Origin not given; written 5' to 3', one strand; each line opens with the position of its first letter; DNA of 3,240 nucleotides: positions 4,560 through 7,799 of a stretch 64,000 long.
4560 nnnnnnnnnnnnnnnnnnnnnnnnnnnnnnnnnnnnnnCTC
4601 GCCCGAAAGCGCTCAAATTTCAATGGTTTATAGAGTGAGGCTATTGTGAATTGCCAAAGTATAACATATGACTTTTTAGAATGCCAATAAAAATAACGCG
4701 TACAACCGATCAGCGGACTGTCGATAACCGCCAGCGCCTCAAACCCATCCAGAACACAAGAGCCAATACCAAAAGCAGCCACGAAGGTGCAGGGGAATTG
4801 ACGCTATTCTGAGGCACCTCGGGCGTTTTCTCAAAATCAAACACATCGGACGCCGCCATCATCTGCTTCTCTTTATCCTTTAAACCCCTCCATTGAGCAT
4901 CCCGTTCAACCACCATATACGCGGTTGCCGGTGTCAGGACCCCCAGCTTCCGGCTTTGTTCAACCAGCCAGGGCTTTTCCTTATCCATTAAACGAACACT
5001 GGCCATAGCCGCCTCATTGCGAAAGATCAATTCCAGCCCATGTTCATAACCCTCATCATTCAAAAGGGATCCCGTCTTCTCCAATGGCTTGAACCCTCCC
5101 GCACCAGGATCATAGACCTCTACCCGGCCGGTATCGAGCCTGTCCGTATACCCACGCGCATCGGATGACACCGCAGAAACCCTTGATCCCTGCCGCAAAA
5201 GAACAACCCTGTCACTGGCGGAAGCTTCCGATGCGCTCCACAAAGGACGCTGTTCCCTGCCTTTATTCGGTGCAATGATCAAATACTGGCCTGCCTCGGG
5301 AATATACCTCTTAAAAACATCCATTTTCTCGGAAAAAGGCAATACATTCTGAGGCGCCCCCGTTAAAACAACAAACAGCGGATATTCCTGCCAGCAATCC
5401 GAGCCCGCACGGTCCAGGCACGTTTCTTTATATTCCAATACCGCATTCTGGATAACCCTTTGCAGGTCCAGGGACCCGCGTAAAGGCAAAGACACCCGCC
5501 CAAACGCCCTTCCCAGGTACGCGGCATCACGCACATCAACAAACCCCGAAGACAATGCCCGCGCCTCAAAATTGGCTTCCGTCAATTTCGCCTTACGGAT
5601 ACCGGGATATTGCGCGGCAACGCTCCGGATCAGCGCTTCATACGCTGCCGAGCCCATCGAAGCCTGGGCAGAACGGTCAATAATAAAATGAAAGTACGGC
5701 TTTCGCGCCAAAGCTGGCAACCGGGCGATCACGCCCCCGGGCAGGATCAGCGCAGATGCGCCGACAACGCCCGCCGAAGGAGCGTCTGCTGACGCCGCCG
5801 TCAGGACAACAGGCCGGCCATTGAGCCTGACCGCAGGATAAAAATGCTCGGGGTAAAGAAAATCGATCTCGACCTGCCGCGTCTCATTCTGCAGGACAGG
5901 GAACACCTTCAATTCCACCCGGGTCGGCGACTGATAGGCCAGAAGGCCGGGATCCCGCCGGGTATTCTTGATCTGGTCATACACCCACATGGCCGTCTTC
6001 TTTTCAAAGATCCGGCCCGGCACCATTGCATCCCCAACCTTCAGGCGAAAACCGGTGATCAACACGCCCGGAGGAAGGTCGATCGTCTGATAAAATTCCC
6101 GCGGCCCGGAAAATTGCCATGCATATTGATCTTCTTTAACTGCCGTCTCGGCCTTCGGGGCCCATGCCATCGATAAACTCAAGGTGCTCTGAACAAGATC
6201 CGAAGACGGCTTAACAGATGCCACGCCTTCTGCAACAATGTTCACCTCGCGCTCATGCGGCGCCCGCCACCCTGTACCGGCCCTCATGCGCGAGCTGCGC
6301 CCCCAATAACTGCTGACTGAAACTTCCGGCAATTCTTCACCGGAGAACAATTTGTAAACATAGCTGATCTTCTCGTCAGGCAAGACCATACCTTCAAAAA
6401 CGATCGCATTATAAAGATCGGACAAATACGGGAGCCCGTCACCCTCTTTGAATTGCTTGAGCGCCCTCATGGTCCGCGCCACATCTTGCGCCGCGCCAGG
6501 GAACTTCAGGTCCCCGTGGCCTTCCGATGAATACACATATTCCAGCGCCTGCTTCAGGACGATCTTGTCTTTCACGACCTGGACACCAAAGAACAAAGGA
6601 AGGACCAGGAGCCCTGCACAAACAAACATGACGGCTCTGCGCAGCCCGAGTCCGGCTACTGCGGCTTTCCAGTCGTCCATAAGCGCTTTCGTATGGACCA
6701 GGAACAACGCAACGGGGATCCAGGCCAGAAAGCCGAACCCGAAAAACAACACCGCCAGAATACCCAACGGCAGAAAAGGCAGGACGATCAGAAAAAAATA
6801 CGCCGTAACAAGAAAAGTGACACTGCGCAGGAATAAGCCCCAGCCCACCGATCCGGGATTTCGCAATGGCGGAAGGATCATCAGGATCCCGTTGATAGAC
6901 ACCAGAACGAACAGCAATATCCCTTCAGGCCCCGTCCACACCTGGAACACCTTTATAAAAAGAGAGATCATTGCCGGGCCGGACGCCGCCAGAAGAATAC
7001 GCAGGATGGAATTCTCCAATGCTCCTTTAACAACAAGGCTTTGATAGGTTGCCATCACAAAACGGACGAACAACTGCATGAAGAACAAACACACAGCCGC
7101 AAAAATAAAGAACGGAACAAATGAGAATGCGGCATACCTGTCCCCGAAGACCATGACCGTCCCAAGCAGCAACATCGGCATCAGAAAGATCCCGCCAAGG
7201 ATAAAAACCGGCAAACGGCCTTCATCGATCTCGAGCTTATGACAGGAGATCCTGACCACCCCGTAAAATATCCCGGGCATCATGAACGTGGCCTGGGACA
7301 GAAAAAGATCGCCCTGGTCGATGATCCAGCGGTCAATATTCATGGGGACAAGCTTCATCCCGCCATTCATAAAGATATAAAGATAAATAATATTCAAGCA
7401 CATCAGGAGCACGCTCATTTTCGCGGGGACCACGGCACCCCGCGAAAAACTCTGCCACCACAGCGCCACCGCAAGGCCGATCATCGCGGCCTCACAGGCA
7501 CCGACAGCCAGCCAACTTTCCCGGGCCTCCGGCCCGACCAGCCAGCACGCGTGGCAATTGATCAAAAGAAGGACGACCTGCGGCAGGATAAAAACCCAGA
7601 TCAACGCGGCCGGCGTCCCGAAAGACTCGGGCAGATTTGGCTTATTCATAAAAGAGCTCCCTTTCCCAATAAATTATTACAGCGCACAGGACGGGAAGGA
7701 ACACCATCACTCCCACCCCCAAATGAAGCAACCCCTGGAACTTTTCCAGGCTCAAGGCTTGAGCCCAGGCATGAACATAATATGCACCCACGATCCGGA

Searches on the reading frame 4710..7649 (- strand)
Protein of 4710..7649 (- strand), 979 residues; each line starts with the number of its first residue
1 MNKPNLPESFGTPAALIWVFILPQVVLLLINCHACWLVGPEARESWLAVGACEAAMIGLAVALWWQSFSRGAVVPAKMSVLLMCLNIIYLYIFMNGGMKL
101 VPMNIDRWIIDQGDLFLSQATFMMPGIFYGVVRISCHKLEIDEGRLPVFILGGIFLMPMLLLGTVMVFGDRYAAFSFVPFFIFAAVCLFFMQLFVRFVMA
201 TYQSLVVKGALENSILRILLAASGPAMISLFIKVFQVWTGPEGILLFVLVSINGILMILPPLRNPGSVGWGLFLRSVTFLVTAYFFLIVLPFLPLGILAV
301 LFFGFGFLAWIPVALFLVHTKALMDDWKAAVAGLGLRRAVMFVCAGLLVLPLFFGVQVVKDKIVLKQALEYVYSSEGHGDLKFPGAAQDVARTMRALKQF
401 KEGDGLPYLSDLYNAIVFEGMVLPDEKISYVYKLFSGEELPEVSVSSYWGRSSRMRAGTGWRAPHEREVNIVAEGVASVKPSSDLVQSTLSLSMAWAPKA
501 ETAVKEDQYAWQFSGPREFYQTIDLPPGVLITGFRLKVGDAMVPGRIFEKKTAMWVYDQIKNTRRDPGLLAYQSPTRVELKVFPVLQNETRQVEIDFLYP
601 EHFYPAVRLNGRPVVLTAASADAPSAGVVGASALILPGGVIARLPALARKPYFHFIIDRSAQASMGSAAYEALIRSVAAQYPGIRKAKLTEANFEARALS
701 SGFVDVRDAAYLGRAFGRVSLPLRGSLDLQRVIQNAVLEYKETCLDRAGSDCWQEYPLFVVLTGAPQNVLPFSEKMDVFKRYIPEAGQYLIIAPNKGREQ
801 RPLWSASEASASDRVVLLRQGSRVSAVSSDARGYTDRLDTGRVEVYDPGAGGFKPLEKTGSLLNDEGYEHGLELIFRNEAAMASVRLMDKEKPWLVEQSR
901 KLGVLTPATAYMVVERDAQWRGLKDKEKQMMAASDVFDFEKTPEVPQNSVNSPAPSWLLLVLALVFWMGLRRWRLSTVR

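Call 12: search_protein_families(library=pfam, proteins=[window:4710-7649:-])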
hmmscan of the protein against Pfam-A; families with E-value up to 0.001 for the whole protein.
window:4710-7649:- (979 aa): 1 family
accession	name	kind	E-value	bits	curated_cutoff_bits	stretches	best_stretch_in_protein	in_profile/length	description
PF08487.16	VIT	-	2.6e-09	37.7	26.5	1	521-596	35-110/111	Vault protein inter-alpha-trypsin domain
